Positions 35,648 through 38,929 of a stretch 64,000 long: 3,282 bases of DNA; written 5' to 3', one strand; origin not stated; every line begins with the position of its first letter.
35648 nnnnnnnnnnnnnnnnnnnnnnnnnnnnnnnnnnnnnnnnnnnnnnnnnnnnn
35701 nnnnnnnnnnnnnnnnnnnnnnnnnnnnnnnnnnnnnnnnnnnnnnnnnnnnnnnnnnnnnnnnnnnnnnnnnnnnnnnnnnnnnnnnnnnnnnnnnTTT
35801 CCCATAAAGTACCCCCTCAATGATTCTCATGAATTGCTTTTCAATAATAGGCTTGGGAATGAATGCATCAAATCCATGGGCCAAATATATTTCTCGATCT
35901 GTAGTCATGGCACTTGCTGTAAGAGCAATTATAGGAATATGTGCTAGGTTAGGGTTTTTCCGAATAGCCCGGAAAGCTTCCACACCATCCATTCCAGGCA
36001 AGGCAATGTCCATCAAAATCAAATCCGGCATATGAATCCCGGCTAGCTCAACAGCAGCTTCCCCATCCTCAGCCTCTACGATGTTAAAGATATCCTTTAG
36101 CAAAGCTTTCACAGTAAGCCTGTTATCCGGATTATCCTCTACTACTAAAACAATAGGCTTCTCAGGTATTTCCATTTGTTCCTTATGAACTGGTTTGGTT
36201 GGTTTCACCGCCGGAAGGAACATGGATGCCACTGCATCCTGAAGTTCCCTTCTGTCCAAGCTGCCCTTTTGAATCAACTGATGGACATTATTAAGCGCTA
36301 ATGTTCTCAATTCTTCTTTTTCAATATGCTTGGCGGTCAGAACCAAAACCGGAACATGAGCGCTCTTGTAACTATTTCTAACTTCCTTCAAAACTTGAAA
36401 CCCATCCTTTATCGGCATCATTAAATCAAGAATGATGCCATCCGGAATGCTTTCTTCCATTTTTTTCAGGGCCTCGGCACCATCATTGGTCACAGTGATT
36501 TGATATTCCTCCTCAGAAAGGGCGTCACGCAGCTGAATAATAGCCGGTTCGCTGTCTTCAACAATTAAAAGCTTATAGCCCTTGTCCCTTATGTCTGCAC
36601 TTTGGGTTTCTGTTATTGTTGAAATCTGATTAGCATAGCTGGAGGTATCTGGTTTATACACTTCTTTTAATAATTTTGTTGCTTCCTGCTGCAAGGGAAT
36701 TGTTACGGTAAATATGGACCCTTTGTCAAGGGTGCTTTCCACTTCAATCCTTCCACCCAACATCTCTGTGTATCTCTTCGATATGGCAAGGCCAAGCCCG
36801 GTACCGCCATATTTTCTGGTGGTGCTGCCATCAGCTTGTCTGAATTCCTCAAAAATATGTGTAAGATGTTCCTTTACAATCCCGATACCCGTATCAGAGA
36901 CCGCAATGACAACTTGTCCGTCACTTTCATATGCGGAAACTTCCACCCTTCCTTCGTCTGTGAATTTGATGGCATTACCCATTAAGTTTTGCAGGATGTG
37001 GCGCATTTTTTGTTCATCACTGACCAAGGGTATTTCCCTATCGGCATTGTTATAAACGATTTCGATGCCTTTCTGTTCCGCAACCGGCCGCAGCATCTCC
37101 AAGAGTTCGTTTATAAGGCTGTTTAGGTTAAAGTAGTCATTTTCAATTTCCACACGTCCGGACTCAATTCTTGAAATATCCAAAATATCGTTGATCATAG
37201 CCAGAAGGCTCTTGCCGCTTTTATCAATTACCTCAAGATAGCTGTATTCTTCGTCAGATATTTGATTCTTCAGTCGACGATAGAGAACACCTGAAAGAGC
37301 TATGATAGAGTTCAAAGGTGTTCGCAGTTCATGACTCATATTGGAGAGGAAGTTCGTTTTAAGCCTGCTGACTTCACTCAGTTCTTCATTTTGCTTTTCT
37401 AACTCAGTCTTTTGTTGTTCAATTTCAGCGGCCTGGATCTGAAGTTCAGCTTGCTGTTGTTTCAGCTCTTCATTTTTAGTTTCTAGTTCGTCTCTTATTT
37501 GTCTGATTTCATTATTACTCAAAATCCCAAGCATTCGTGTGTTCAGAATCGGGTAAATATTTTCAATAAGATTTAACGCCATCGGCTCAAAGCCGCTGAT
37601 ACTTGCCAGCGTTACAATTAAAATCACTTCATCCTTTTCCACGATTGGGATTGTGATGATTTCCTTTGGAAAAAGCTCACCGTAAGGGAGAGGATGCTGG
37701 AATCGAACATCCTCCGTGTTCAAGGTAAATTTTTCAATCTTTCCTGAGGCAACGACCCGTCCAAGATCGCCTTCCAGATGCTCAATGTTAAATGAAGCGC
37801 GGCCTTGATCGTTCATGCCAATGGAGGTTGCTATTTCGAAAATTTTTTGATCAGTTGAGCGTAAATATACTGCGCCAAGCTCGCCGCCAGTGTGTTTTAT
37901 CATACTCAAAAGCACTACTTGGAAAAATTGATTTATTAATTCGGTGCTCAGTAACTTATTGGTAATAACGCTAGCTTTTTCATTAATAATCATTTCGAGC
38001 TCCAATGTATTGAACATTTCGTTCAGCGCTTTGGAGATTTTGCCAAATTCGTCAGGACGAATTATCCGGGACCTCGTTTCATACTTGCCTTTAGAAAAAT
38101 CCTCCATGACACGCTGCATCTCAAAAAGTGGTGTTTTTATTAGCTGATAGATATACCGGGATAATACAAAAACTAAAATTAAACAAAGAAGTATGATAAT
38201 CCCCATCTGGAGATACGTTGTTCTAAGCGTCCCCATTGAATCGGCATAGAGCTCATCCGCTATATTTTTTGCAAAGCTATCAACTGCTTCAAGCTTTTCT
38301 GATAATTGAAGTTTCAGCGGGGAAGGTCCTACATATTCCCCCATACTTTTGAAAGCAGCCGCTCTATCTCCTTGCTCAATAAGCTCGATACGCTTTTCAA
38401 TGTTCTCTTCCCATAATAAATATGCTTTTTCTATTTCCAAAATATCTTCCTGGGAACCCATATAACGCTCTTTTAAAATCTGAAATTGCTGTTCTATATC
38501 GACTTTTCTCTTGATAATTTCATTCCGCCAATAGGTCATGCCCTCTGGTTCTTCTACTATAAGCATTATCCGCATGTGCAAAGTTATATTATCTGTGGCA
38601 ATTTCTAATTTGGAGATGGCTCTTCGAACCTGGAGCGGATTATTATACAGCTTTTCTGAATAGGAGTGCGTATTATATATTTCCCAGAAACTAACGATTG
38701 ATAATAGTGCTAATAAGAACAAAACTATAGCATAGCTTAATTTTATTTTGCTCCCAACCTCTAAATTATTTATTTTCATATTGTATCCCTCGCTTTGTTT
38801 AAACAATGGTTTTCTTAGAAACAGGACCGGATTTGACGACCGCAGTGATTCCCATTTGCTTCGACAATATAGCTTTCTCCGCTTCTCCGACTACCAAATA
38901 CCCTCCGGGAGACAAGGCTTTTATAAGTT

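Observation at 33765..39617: Orphan CheR methyltransferase chained to a hybrid histidine kinase and a REC-PAS-GGDEF-HD-GYP output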

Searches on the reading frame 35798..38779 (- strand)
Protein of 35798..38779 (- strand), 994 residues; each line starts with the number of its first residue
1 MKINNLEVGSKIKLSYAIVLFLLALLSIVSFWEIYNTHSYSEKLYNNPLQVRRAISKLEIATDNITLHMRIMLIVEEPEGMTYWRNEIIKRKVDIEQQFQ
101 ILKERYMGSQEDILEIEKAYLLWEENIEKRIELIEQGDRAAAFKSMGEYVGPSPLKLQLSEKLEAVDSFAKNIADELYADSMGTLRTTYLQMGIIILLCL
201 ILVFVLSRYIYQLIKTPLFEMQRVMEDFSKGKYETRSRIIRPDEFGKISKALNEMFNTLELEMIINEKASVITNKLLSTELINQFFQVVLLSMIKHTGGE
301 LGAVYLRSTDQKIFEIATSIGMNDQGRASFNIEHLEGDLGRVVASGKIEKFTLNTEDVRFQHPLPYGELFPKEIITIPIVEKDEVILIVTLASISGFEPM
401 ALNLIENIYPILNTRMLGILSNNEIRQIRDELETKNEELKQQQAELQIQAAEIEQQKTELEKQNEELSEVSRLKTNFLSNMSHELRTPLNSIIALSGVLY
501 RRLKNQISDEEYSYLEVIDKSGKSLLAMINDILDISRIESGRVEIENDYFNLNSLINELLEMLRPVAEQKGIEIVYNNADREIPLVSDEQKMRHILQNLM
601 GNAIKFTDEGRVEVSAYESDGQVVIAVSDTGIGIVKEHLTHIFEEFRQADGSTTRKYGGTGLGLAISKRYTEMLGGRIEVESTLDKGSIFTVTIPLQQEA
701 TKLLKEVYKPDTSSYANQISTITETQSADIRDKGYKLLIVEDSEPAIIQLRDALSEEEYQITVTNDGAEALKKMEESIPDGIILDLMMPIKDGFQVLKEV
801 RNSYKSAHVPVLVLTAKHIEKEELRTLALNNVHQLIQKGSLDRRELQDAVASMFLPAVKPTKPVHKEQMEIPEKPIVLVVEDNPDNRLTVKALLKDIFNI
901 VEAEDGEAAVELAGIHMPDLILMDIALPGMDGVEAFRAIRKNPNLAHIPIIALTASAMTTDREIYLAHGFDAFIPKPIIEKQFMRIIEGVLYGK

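Call 5: search_protein_families(library=pfam, proteins=[window:35798-38779:-], max_evalue=0.01)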
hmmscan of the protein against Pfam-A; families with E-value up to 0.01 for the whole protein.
window:35798-38779:- (994 aa): 9 families
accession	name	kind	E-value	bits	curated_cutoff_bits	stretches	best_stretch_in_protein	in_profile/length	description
PF00072.30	Response_reg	-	2.6e-41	140.7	30.2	2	877-987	1-110/111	Response regulator receiver domain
PF02518.31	HATPase_c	-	1.4e-30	106.5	26.4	1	588-697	2-110/111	Histidine kinase-, DNA gyrase B-, and HSP90-like ATPase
PF00512.31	HisKA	-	2.1e-18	66.6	26.9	1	474-541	2-66/66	His Kinase A (phospho-acceptor) domain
PF12729.13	4HB_MCP_1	-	2.1e-14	54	27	1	5-181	1-177/181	Four helix bundle sensory module for signal transduction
PF00672.30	HAMP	-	7.6e-07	29.8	25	1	212-260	4-52/53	HAMP domain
PF13185.12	GAF_2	-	0.00014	22.5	28.6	1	283-406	5-125/136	GAF domain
PF02203.21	TarH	-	0.0024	18.2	25.2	1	3-148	2-153/177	Tar ligand binding domain homologue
PF13581.12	HATPase_c_2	-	0.0064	16.9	27.4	0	589-669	29-107/127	Histidine kinase-like ATPase domain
PF10186.14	ATG14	-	0.0087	15.6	33.2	0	420-487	59-130/347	Vacuolar sorting 38 and autophagy-related subunit 14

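Call 23: search_protein_families(library=ncbifam, proteins=[window:35798-38779:-], max_evalue=0.001)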
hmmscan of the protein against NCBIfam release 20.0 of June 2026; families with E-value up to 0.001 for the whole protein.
window:35798-38779:- (994 aa): 157 families (the best 25 are shown)
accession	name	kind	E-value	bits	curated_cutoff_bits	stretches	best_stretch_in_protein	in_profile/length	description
NF008318.0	PRK11107.1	equivalog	3.7e-108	362.8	890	3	441-705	260-527/920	two-component sensor histidine kinase BarA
TIGR02956.1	TMAO_torS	equivalog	1.1e-103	348.1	676.5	3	424-870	410-837/967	TMAO reductase system sensor histidine kinase/response regulator TorS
NF038297.2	hybrid_HK_HrmK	equivalog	4e-97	326.3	725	2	426-819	187-575/607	hybrid histidine kinase/response regulator HrmK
NF041947.1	LuxQ_Vibrio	equivalog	2e-95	320.4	1200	2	452-821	453-808/843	quorum-sensing autoinducer 2 sensor kinase/phosphatase LuxQ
NF045901.1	HisKinLetSLeg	equivalog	6.4e-85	285.8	1650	3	430-698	249-520/906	two-component system sensor histidine kinase LetS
NF008302.0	PRK11091.1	equivalog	1.9e-80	271.1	838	2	458-858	267-647/779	aerobic respiration two-component sensor histidine kinase ArcB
NF011874.0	PRK15347.1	equivalog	1.4e-79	268.3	852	4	423-700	350-618/921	two component system sensor kinase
NF047465.1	hybrid_HK_LvrA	exception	7e-79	265.8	1200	2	429-825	157-557/819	hybrid histidine kinase/response regulator LvrA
NF008099.0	PRK10841.1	equivalog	1.3e-69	235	920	3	468-699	464-693/949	two-component system sensor histidine kinase RcsC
NF041832.1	near_NosP_CTERM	subfamily_domain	9.1e-62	209.2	400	1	474-838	7-355/370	NahK/ErcS family hybrid sensor histidine kinase/response regulator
NF040691.1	MtrAB_MtrB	equivalog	5.6e-61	207.1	450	2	450-700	247-496/507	MtrAB system histidine kinase MtrB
NF046044.1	PnpS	equivalog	2.3e-60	204.6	400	1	437-695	128-390/390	two-component system histidine kinase PnpS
NF033092.0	HK_WalK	equivalog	1.2e-58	199.2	725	2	469-696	367-594/594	cell wall metabolism sensor histidine kinase WalK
NF008543.0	PRK11466.1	equivalog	2e-58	198.1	982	1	425-869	402-813/914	TMAO reductase system sensor histidine kinase/response regulator TorS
NF047874.1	MASE3_PAS_HK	subfamily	1.5e-56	192.5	560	1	452-709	374-638/655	MASE3 domain-containing sensor histidine kinase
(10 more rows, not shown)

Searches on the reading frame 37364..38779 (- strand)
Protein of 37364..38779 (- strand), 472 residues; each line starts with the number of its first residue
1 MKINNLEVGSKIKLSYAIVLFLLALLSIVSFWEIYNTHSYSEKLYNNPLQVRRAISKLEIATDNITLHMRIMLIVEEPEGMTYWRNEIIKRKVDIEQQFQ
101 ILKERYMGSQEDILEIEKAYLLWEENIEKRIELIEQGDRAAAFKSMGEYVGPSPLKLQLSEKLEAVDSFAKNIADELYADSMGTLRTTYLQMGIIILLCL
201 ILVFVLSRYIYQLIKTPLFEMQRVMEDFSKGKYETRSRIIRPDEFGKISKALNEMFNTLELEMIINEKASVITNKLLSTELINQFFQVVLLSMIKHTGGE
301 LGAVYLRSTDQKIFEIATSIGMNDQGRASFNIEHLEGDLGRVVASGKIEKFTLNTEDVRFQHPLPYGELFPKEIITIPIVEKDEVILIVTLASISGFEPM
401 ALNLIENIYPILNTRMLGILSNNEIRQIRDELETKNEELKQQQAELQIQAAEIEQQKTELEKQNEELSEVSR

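Call 32: find_homologous_proteins(query=window:37370-38779:-)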
Query window:37370-38779:- (470 aa): 3 proteins with E <= 0.001 among 8000 candidates.
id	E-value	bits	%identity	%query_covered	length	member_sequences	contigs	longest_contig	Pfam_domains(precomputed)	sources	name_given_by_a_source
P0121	4.2e-164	565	99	57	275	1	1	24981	PF00672.31,PF12729.14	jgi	jgi:methyl-accepting chemotaxis protein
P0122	1.9e-20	91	26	53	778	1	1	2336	PF00672.31,PF02518.32,PF00512.32,PF00072.31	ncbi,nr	ncbi:MAG: response regulator, partial [Bacteroidales bacterium]|nr:response regulator [Bacteroidales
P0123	8.1e-8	50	34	22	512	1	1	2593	PF02518.32,PF00512.32,PF00072.31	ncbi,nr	ncbi:MAG: ATP-binding protein, partial [Caldisericia bacterium]|nr:ATP-binding protein [Caldisericia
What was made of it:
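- Tried and rejected: Kinase word-index search. find_homologous_proteins with kinase residues 1-470 (call 32) returned only 3 hits, because coiled-coil words swamped the index.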

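Call 60: search_protein_representatives(protein=window:37364-38779:-)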
Query: 472 residues. Proteins with E-value up to 0.001 (for the whole library): 2838; up to 1e-10: 643; up to 1e-30: 178. The best 150 are listed.
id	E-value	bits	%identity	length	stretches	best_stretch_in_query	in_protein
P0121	1.4e-164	564.5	99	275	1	1-269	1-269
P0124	4.8e-140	483.6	50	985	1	1-472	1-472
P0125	1.4e-76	274.5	32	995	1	2-472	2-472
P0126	2.7e-76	273.6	32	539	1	1-472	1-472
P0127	3.3e-73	263.4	32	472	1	1-472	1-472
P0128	9.4e-72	258.6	31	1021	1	1-471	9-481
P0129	1.4e-71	258.1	33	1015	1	3-472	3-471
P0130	1.4e-70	254.8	33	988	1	1-472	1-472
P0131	2.9e-68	247.1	31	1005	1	4-471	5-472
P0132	3.1e-67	243.7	31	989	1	1-471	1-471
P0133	1.2e-65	238.5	31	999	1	5-472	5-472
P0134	2.6e-65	237.4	30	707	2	2-467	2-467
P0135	2.8e-65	237.3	30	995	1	1-472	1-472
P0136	5.5e-63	229.7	30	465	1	1-463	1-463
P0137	9.6e-63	228.9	31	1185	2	1-468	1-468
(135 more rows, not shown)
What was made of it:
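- Tried and rejected: I replaced it with the exhaustive HMMER search (call 60).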
